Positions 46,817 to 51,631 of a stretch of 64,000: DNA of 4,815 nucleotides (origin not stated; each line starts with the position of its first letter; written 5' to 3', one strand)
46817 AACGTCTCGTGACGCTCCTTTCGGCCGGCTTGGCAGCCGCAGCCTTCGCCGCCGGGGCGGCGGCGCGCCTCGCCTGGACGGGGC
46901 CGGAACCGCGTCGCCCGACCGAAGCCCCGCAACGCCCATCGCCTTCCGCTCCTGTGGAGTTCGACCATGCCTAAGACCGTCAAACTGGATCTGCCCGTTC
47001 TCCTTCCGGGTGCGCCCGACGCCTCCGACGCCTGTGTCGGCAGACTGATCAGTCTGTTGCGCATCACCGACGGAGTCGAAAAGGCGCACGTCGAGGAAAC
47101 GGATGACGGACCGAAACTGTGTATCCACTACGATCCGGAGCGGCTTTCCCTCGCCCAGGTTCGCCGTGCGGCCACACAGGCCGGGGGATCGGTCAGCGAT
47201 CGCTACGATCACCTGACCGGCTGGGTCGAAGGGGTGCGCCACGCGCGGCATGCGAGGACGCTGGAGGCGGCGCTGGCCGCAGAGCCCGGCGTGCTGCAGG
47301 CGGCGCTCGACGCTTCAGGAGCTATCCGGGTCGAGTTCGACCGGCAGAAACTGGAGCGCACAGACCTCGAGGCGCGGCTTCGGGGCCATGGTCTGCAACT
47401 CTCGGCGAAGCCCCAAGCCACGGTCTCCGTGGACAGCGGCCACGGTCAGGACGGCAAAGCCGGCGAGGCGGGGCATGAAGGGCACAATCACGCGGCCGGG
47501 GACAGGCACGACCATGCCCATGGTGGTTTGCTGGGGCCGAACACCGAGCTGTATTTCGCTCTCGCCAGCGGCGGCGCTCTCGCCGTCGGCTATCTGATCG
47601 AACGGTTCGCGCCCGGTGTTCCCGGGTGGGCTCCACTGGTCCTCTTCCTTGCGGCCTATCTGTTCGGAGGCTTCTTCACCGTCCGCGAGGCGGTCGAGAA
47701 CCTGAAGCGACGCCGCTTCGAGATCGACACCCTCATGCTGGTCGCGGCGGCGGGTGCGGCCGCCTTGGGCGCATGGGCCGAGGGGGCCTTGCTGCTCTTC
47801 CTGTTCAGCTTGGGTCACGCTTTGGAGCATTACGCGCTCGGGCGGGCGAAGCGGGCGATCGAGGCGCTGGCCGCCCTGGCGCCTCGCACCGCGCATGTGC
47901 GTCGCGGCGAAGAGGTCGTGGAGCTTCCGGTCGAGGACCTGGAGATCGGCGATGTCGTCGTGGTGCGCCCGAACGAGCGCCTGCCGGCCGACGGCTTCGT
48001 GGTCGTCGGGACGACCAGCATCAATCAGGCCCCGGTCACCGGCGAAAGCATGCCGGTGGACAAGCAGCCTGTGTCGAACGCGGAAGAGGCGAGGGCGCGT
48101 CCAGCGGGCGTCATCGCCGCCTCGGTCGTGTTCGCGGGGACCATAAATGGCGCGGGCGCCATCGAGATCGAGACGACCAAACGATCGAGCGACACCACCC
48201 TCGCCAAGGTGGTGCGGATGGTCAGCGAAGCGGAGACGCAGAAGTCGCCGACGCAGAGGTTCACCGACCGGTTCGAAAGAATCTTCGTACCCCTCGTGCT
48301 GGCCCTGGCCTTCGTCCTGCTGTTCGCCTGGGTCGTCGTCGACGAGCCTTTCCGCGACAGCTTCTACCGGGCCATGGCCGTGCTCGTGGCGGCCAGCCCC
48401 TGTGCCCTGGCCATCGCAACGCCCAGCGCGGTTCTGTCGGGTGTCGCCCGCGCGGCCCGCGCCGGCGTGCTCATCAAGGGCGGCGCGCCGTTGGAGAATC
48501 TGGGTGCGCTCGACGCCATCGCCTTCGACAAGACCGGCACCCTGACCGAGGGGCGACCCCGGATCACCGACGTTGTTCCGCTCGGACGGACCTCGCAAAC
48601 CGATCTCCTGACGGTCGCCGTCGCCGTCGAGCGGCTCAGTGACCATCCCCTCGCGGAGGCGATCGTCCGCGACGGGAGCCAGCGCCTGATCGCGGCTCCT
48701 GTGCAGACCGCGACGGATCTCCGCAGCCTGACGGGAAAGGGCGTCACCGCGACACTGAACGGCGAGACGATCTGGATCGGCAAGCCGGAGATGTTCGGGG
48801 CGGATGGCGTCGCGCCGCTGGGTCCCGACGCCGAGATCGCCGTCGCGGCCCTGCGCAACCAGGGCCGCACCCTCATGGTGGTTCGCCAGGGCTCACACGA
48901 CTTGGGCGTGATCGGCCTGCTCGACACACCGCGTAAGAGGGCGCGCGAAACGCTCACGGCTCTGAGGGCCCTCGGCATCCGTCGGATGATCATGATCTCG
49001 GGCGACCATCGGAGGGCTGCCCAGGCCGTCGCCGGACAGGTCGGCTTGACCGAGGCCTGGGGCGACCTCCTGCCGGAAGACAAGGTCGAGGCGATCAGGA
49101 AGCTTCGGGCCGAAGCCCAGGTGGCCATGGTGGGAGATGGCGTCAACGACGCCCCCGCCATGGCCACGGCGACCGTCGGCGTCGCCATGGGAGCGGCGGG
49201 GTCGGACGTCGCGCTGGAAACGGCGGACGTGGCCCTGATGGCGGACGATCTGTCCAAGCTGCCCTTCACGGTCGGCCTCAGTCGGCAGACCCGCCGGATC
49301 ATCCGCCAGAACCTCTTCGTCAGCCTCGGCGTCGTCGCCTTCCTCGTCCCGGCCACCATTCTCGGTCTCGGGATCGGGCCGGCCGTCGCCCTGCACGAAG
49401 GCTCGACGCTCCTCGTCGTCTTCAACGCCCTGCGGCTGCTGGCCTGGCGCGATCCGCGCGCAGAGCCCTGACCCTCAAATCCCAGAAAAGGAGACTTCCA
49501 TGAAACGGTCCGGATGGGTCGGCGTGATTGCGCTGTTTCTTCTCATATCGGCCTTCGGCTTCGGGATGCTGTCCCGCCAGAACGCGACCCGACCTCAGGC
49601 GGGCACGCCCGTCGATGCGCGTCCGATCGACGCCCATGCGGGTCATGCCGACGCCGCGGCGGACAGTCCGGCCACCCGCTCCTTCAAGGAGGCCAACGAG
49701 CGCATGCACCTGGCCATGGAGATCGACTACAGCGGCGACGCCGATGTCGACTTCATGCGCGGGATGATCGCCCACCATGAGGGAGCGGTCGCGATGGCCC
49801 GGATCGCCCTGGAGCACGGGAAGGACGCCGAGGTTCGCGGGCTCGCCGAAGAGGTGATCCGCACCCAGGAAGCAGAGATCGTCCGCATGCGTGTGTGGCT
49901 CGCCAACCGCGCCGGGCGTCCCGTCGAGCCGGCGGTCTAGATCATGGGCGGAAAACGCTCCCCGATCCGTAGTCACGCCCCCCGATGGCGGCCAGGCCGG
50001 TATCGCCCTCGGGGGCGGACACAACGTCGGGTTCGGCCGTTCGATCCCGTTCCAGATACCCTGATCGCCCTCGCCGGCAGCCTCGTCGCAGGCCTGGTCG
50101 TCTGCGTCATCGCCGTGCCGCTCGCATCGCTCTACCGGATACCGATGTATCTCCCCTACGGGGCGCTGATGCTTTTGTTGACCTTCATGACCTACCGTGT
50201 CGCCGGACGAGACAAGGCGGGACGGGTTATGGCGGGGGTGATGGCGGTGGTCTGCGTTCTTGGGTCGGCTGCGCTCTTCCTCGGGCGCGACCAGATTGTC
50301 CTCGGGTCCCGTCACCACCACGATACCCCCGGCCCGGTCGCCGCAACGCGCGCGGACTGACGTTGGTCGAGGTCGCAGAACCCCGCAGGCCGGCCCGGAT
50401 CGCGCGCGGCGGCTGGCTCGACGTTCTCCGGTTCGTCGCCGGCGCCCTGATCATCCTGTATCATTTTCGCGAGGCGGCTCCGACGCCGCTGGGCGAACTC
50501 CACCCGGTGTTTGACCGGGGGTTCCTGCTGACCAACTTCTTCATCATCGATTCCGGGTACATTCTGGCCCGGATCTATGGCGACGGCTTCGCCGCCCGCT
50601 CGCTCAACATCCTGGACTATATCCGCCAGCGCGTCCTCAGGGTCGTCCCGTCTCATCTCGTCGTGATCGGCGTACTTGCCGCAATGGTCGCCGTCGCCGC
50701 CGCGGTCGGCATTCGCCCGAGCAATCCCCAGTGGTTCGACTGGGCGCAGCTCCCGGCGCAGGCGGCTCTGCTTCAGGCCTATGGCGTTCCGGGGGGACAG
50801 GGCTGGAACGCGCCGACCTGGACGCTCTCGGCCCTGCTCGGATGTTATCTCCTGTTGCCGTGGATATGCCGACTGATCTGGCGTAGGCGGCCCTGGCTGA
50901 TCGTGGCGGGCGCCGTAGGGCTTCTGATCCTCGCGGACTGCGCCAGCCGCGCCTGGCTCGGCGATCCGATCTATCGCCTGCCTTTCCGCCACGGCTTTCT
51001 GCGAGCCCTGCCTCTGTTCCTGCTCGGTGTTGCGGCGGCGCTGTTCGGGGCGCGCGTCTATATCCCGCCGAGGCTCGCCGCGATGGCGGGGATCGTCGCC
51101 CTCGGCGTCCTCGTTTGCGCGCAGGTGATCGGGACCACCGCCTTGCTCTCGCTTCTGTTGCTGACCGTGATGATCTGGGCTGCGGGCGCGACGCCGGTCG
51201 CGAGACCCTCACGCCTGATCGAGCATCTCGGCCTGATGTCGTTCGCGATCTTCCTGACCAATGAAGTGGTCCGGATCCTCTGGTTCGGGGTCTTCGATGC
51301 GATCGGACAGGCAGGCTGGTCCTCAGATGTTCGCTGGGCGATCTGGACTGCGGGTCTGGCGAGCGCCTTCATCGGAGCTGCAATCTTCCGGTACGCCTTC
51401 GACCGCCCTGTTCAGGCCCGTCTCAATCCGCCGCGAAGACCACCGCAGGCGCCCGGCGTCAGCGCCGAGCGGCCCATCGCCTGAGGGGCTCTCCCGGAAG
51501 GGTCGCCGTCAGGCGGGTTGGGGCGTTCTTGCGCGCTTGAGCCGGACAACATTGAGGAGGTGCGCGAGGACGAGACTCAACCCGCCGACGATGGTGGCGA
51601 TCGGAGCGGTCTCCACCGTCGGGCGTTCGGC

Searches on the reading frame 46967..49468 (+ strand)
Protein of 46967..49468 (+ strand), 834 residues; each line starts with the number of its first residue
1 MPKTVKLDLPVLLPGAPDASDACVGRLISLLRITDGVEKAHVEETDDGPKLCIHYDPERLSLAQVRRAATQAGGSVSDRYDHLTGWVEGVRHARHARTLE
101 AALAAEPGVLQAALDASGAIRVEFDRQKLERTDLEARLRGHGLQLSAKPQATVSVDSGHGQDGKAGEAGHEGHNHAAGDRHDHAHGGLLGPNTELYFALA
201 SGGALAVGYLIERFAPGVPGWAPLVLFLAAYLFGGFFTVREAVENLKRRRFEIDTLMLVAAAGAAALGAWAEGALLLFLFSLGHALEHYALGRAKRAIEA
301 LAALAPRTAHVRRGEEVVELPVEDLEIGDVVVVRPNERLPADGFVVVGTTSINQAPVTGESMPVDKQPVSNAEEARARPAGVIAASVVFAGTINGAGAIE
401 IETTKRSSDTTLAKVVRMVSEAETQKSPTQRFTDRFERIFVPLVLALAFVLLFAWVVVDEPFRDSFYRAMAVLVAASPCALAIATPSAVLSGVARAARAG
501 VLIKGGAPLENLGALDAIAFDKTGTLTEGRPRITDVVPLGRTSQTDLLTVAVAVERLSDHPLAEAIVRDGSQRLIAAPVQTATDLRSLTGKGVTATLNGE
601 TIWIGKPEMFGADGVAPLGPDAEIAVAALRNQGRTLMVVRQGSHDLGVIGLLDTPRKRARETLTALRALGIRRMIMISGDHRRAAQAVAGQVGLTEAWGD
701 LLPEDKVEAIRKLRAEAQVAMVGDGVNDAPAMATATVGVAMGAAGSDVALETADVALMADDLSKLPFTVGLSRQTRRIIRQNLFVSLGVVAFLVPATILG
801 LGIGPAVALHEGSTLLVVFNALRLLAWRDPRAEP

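Call 72: search_protein_families(library=pfam, proteins=[window:46967-49468:+], max_evalue=0.0001)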
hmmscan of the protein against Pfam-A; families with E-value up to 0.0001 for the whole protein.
window:46967-49468:+ (834 aa): 2 families
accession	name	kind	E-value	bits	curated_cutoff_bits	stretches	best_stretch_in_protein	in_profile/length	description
PF00122.25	E1-E2_ATPase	-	5.1e-53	179.7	28.1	1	304-498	2-180/181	E1-E2 ATPase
PF00702.32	Hydrolase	-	8.7e-35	121.3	26.4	1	516-735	2-190/191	haloacid dehalogenase-like hydrolase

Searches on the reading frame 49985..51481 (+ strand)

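Call 72: search_protein_families(library=pfam, proteins=[window:49985-51481:+], max_evalue=0.0001)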
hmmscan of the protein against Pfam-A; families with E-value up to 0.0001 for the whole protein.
window:49985-51481:+ (499 aa): 1 family
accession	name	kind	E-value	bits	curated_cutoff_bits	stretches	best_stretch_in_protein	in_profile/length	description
PF01757.29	Acyl_transf_3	-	1.9e-25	90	31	1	144-468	3-324/326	Acyltransferase domain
